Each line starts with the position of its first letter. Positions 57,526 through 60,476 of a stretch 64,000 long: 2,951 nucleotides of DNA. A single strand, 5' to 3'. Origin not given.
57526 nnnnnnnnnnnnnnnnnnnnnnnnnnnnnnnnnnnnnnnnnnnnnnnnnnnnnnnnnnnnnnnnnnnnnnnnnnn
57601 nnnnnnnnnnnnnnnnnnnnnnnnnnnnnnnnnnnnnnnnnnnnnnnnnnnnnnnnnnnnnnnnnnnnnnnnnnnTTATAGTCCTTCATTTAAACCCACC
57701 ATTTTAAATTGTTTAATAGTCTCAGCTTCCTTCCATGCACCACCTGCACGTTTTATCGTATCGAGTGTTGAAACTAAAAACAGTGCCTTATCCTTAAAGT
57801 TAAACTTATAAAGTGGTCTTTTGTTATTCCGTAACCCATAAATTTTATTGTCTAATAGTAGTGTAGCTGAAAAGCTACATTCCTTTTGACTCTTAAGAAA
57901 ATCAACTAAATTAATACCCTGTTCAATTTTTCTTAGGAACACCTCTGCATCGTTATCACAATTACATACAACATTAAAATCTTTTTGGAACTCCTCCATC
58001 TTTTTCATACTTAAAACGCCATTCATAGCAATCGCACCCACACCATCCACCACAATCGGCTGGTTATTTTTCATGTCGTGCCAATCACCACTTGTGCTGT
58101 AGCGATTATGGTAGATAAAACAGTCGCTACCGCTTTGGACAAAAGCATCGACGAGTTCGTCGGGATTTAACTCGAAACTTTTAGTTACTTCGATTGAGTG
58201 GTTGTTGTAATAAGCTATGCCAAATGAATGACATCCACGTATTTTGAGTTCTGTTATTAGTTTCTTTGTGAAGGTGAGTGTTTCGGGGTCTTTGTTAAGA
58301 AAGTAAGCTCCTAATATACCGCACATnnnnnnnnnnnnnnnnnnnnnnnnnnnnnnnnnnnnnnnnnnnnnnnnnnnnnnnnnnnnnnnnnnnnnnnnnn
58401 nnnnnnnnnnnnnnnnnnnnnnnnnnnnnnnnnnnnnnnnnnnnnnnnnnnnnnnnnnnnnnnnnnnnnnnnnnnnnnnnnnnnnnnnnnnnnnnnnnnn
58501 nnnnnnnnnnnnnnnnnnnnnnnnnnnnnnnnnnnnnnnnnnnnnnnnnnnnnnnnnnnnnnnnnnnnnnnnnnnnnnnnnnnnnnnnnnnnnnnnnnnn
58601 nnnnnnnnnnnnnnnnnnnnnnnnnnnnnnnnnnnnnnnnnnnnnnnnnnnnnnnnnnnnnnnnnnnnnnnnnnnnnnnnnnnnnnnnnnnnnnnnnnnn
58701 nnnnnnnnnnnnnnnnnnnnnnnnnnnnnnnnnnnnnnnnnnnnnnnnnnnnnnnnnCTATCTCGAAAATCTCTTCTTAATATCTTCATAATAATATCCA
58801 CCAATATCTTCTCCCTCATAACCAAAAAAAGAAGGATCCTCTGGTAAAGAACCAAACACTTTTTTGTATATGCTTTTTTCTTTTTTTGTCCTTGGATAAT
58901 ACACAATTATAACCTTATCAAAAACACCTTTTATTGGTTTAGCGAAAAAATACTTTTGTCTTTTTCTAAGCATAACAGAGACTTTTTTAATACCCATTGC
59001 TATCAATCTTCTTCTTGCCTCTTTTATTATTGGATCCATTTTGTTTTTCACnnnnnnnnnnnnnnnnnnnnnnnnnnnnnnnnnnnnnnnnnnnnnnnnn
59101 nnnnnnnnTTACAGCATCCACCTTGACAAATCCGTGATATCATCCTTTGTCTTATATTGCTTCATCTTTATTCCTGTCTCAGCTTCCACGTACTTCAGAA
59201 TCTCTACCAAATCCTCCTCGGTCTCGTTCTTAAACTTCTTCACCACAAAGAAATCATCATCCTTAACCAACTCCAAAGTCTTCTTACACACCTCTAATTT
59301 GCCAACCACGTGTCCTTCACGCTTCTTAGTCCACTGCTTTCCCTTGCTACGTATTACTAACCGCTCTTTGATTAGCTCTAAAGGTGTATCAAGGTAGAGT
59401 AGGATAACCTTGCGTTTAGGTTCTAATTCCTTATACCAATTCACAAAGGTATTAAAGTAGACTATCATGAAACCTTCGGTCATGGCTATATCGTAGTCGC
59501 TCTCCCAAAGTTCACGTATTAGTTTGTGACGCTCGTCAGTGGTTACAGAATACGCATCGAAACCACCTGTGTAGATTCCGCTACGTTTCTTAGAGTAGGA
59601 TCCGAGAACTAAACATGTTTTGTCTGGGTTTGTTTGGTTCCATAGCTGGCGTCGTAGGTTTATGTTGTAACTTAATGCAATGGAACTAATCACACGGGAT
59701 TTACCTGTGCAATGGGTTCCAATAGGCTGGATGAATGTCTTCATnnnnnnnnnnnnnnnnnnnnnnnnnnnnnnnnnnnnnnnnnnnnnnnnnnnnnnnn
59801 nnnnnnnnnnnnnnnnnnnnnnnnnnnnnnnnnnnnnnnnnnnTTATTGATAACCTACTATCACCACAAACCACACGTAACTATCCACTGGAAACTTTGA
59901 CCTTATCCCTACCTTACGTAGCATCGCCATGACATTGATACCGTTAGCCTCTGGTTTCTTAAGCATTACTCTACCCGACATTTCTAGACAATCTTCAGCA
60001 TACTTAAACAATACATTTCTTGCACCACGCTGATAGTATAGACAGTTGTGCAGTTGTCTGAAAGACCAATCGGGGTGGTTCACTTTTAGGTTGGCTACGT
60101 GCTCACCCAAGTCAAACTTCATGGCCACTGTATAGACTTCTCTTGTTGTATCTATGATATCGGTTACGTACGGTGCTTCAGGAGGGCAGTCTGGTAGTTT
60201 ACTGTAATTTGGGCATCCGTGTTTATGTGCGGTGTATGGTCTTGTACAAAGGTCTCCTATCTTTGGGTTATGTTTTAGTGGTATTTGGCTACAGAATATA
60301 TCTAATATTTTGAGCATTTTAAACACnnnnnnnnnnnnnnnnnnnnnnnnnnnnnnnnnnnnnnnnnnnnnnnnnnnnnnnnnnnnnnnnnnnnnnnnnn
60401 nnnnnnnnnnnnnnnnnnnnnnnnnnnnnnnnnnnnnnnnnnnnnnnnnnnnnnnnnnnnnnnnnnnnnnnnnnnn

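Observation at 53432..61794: DNA base hypermodification cluster in an archaeal virus-like element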

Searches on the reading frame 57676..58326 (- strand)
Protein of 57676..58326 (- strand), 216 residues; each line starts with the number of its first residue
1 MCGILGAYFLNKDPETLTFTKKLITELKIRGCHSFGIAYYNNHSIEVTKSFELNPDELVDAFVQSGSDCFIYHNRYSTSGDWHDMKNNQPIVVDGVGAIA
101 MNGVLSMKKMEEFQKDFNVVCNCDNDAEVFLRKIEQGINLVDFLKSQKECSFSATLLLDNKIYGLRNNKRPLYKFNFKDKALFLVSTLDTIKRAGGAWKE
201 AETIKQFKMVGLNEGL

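Call 3: search_protein_families(library=pfam, proteins=[window:57676-58326:-], max_evalue=0.1)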
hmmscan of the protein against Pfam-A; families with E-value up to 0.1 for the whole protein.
window:57676-58326:- (216 aa): 0 families

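Call 4: search_protein_families(library=phrogs, proteins=[window:57676-58326:-], max_evalue=0.01)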
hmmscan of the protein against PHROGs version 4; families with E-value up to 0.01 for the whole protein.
window:57676-58326:- (216 aa): 2 families
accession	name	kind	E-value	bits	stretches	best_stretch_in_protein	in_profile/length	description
phrog_14519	-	moron, auxiliary metabolic gene and host takeover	3.4e-11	44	1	1-194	1-200/295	glutamine amidotransferase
phrog_4736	-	other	8.9e-07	29.6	1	1-119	1-124/498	L-glutamine-D-fructose-6-phosphate aminotransferase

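Call 18: search_protein_families(library=ncbifam, proteins=[window:57676-58326:-], max_evalue=0.01)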
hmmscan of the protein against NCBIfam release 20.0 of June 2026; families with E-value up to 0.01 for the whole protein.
window:57676-58326:- (216 aa): 4 families
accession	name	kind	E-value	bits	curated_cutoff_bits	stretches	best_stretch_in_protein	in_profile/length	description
TIGR01134.1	purF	equivalog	1.7e-11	44.1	350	1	2-174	1-183/432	amidophosphoribosyltransferase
NF001484.0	PRK00331.1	subfamily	6.9e-07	28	381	1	1-137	1-136/601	isomerizing glutamine--fructose-6-phosphate transaminase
TIGR01135.1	glmS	equivalog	1.4e-05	23.8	418.05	1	2-139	1-137/607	glutamine--fructose-6-phosphate transaminase (isomerizing)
NF005115.0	PRK06547.1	equivalog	0.0091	15.4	173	0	77-104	88-115/172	hypothetical protein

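Call 57: search_solved_structures(query=window:57676-58326:-, max_evalue=0.01, show_alignments=2)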
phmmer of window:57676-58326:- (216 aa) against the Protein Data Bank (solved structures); distinct sequences matched with E-value up to 0.01: 0.

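Call 106: search_dna_similar(query=window:57676-58326:-, collection=phages, mode=protein, max_evalue=0.00001, max_rows=30)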
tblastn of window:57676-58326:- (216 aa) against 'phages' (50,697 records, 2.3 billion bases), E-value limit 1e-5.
Records with a match: 1; places in all: 1; records where one place covers at least 80% of the query: 1.
Best place of each record, by identity: <60% 1.
By first word of the organism name: Pseudomonas 1.
By host as written in the record: Pseudomonas sp. ERG2 1.
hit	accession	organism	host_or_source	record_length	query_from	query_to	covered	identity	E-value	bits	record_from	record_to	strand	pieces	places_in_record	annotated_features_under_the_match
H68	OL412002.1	Pseudomonas phage BroderSalsa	Pseudomonas sp. ERG2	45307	1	173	80%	30.7%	1e-6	54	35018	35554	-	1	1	putative glutamine amidotransferase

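Call 107: get_annotated_region(hit=H68, flank=5000)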
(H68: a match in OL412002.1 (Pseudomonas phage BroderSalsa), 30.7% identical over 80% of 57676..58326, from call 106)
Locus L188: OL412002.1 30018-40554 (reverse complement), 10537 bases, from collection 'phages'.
description: Pseudomonas phage BroderSalsa, complete genome.
organism: Pseudomonas phage BroderSalsa (NCBI taxid 2894361)
taxonomy: Viruses; Duplodnaviria; Heunggongvirae; Uroviricota; Caudoviricetes
host: Pseudomonas sp. ERG2; source: waste water; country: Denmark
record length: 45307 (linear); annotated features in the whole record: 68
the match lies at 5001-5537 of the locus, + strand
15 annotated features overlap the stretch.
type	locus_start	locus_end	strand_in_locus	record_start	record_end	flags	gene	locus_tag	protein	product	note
CDS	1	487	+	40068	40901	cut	-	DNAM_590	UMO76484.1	hypothetical protein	Original Glimmer call @bp 40901 has strength 13.08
CDS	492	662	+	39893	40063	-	-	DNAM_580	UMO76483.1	hypothetical protein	Original Glimmer call @bp 40063 has strength 2.69 ** not called by GeneMark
CDS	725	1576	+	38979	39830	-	-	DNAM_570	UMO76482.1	hypothetical protein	Original Glimmer call @bp 39830 has strength 7.33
CDS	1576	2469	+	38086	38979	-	-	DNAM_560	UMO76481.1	hypothetical protein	Original Glimmer call @bp 38979 has strength 6.60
CDS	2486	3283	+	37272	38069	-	-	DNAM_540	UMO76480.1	putative ligase-like domain containing protein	protein containing putative COOH.NH2 ligase-like domain; Original Glimmer call @bp 38069 has strength 4.58; GeneMark ...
CDS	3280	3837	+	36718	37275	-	-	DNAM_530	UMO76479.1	hypothetical protein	Original Glimmer call @bp 37275 has strength 6.59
CDS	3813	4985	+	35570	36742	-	-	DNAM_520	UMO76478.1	putative amidoligase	Original Glimmer call @bp 36742 has strength 5.54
CDS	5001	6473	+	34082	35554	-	-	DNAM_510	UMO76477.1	putative glutamine amidotransferase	Original Glimmer call @bp 35554 has strength 4.61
CDS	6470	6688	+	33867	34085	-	-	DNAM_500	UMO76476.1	hypothetical protein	Original Glimmer call @bp 34085 has strength 6.66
CDS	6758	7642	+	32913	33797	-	-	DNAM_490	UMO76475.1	putative glutathione synthase/RimK-type ligase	protein contatining putative Glutathione synthase/RimK-type ligase; Original Glimmer call @bp 33797 has strength 7.55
CDS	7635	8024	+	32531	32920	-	-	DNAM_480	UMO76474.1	putative gamma-glutamylcyclotransferase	Original Glimmer call @bp 32920 has strength 8.35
CDS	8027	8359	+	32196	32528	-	-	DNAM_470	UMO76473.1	hypothetical protein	Original Glimmer call @bp 32528 has strength 6.08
CDS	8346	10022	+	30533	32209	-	-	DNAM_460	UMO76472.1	DNA primase/helicase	Original Glimmer call @bp 32209 has strength 5.32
CDS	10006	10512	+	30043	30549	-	-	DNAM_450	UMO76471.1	putative exonuclease domain of DNA polymerase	Original Glimmer call @bp 30549 has strength 2.74; GeneMark calls start at 30558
CDS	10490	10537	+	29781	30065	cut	-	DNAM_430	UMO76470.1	hypothetical protein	Original Glimmer call @bp 30065 has strength 2.76 ** not called by GeneMark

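Call 116: search_protein_families(library=padloc, proteins=[window:57676-58326:-], max_evalue=0.001)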
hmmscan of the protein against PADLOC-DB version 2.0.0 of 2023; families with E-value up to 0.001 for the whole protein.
window:57676-58326:- (216 aa): 0 families

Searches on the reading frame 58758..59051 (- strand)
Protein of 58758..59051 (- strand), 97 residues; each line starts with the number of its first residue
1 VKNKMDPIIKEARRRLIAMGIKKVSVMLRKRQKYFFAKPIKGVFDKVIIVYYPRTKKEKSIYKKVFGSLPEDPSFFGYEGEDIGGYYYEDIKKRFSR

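Call 3: search_protein_families(library=pfam, proteins=[window:58758-59051:-], max_evalue=0.1)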
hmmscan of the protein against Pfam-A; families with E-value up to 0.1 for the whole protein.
window:58758-59051:- (97 aa): 1 family
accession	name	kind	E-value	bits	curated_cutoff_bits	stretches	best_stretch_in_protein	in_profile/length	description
PF20958.2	GxGYxYP_N_3rd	-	0.011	16.3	24.4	1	43-80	21-60/91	GxGYxYP third domain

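Call 4: search_protein_families(library=phrogs, proteins=[window:58758-59051:-], max_evalue=0.01)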
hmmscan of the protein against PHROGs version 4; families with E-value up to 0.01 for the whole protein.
window:58758-59051:- (97 aa): 0 families

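Call 116: search_protein_families(library=padloc, proteins=[window:58758-59051:-], max_evalue=0.001)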
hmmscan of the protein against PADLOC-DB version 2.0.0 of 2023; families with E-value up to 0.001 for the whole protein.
window:58758-59051:- (97 aa): 0 families

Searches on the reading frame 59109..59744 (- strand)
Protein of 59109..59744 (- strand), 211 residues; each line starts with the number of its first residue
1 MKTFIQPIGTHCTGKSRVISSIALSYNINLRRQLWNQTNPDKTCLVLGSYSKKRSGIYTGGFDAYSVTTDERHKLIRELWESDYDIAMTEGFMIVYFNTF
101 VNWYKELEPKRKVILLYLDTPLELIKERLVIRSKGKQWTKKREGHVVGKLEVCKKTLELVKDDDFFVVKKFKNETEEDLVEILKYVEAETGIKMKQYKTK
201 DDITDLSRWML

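Call 3: search_protein_families(library=pfam, proteins=[window:59109-59744:-], max_evalue=0.1)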
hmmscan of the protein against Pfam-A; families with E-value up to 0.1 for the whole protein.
window:59109-59744:- (211 aa): 3 families
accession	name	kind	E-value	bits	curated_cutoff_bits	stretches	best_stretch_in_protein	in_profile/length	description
PF18748.7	HMUDK_HMUD1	-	0.0029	17.6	27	1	14-140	29-155/196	5-hmdU DNA kinase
PF13238.12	AAA_18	-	0.079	13.9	29.4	0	9-137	5-118/128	AAA domain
PF06395.16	CDC24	-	0.092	13.4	21.3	0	127-187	27-86/89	CDC24 Calponin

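Call 4: search_protein_families(library=phrogs, proteins=[window:59109-59744:-], max_evalue=0.01)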
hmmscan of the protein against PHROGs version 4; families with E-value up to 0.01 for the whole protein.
window:59109-59744:- (211 aa): 1 family
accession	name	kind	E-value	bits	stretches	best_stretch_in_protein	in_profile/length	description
phrog_800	-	head and packaging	3.5e-09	36.8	1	7-183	37-209/511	terminase small subunit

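Call 18: search_protein_families(library=ncbifam, proteins=[window:59109-59744:-], max_evalue=0.01)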
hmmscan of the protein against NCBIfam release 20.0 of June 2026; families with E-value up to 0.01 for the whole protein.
window:59109-59744:- (211 aa): 0 families

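Call 45: search_dna_similar(query=window:59109-59744:-, collection=phages, mode=protein, max_evalue=0.1, max_rows=30, rows=spread)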
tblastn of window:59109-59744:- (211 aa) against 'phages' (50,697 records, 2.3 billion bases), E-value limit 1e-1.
Records with a match: 8; places in all: 8; records where one place covers at least 80% of the query: 0.
Best place of each record, by identity: <60% 8.
By first word of the organism name: Bacillus 5; Lysinibacillus 2; Stenotrophomonas 1.
By host as written in the record: Lysinibacillus fusiformis 2; - 2; Bacillus subtilis 1; Bacillus subtilis BEST7003 1; Bacillus sp. ET1 1; Stenotrophomonas maltophilia 1.
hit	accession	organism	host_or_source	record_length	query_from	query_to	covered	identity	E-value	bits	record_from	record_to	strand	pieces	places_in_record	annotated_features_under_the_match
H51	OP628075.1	Lysinibacillus phage vB_LfM_LysYB1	Lysinibacillus fusiformis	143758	12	141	62%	28.5%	2e-5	50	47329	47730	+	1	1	kinase activity protein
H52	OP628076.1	Lysinibacillus phage vB_LfM_LysYB2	Lysinibacillus fusiformis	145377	12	141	62%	28.5%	2e-5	50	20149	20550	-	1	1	kinase activity protein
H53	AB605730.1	Bacillus phage SP-10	-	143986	40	136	46%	32.7%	7e-4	46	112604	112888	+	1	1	hypothetical protein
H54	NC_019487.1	Bacillus phage SP-10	-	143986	40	136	46%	32.7%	7e-4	46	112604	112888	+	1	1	terminase small subunit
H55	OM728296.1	Bacillus phage vB_BsuM-Goe26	Bacillus subtilis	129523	40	136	46%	32.7%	1e-3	45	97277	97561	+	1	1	hypothetical protein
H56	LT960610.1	Bacillus phage SBSphiC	Bacillus subtilis BEST7003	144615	40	136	46%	32.7%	1e-3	45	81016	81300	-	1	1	record has no annotation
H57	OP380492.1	Bacillus phage Nachito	Bacillus sp. ET1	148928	40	133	45%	30.6%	1e-4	48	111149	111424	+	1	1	P-loop nucleotide kinase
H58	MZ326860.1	Stenotrophomonas phage Sonora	Stenotrophomonas maltophilia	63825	22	136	55%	23.3%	1e-2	42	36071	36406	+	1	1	nucleotide kinase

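Call 47: get_annotated_region(hit=H54, flank=5000)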
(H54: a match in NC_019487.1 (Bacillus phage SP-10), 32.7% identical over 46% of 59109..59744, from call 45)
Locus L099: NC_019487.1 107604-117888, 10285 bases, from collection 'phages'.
description: Bacillus phage SP10, complete genome.
organism: Bacillus phage SP-10 (NCBI taxid 941058)
taxonomy: Viruses; Duplodnaviria; Heunggongvirae; Uroviricota; Caudoviricetes; Herelleviridae; Spounavirinae
host: -; source: -; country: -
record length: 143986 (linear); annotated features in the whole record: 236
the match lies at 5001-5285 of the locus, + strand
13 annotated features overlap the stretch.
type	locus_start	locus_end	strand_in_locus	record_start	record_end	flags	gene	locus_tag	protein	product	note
CDS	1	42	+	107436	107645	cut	-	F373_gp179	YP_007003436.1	hypothetical protein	BS_SP10_179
CDS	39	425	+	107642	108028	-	-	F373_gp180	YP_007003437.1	hypothetical protein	BS_SP10_180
CDS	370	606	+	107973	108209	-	-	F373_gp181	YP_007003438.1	hypothetical protein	BS_SP10_181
CDS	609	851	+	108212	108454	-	-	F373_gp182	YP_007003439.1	hypothetical protein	BS_SP10_182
CDS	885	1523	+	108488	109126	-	-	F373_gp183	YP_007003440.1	hypothetical protein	BS_SP10_183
CDS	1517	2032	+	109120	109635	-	-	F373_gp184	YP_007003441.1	hypothetical protein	BS_SP10_184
CDS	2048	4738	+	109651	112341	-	-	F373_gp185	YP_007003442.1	hypothetical protein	BS_SP10_185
CDS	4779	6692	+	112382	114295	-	-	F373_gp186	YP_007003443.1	terminase small subunit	BS_SP10_186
CDS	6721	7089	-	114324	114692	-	-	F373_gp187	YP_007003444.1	hypothetical protein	BS_SP10_187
CDS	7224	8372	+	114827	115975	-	-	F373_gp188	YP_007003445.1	thymidylate synthase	BS_SP10_188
CDS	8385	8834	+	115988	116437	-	-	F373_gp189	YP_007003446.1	replication protein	BS_SP10_189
CDS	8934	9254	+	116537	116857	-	-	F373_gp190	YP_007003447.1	DNA binding protein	BS_SP10_190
CDS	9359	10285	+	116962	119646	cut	-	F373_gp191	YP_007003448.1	DNA polymerase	BS_SP10_191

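Call 48: get_annotated_region(hit=H51, flank=6000)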
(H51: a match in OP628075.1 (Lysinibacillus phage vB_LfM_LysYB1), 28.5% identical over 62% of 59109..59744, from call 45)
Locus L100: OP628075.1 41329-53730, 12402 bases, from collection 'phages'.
description: Lysinibacillus phage vB_LfM_LysYB1, complete genome.
organism: Lysinibacillus phage vB_LfM_LysYB1 (NCBI taxid 2995278)
taxonomy: Viruses; Duplodnaviria; Heunggongvirae; Uroviricota; Caudoviricetes; Herelleviridae; Spounavirinae
host: Lysinibacillus fusiformis; source: -; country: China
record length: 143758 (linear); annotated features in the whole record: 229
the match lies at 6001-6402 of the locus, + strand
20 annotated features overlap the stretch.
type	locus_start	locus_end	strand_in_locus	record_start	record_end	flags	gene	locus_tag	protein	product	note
CDS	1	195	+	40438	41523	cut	-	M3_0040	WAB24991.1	hypothetical protein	Ribonuc_red_sm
CDS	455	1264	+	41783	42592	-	-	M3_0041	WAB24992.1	hypothetical protein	-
CDS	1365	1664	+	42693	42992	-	-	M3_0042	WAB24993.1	hypothetical protein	-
CDS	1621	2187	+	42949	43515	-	-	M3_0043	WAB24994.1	hypothetical protein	-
CDS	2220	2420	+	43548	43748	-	-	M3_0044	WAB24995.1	hypothetical protein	-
CDS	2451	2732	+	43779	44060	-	-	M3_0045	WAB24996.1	hypothetical protein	-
CDS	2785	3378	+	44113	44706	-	-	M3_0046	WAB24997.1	hypothetical protein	-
CDS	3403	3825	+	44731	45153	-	-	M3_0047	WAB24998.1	hypothetical protein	-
CDS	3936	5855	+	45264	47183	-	-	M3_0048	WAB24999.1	hypothetical protein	-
CDS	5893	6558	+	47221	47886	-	-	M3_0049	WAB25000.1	kinase activity protein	-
CDS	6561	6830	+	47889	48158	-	-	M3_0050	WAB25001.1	hypothetical protein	-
CDS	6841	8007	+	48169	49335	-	-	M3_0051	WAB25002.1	hypothetical protein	-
CDS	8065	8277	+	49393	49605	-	-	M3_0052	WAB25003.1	head fiber protein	-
CDS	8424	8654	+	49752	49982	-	-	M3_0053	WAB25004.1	hypothetical protein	-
CDS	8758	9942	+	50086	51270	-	-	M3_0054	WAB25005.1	thymidylate synthase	-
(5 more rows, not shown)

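Call 108: search_protein_families(library=pfam, proteins=[L099:4779-6692:+], max_evalue=0.01)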
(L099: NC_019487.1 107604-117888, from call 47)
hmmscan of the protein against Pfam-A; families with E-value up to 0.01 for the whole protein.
L099:4779-6692:+ (637 aa): 2 families
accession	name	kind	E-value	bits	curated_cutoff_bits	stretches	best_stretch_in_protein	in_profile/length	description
PF18723.6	HMUDK_hel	-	2.4e-44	152.3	25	1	313-598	3-273/281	5-hmdU DNA kinase, helical domain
PF18748.7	HMUDK_HMUD1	-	2.8e-23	82.9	27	1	35-193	19-173/196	5-hmdU DNA kinase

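Call 116: search_protein_families(library=padloc, proteins=[window:59109-59744:-], max_evalue=0.001)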
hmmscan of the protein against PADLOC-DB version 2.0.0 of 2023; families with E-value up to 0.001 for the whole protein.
window:59109-59744:- (211 aa): 0 families

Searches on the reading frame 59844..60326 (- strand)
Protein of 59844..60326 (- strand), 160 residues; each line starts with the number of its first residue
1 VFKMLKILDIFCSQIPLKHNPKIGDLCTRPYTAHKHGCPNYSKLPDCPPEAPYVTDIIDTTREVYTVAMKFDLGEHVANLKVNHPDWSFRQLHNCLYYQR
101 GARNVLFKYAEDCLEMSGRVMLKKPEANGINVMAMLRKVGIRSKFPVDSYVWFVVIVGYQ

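Call 3: search_protein_families(library=pfam, proteins=[window:59844-60326:-], max_evalue=0.1)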
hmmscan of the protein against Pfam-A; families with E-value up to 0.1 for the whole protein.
window:59844-60326:- (160 aa): 1 family
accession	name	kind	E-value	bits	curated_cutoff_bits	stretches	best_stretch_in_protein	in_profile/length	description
PF10050.14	DUF2284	-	3.1e-06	27.5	25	1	35-93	19-76/161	Predicted metal-binding protein (DUF2284)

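Call 4: search_protein_families(library=phrogs, proteins=[window:59844-60326:-], max_evalue=0.01)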
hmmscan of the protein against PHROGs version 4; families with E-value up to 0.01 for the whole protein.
window:59844-60326:- (160 aa): 0 families

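Call 18: search_protein_families(library=ncbifam, proteins=[window:59844-60326:-], max_evalue=0.01)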
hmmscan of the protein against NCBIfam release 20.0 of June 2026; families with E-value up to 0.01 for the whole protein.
window:59844-60326:- (160 aa): 0 families

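Call 116: search_protein_families(library=padloc, proteins=[window:59844-60326:-], max_evalue=0.001)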
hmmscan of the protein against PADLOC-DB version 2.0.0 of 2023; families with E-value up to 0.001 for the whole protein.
window:59844-60326:- (160 aa): 0 families
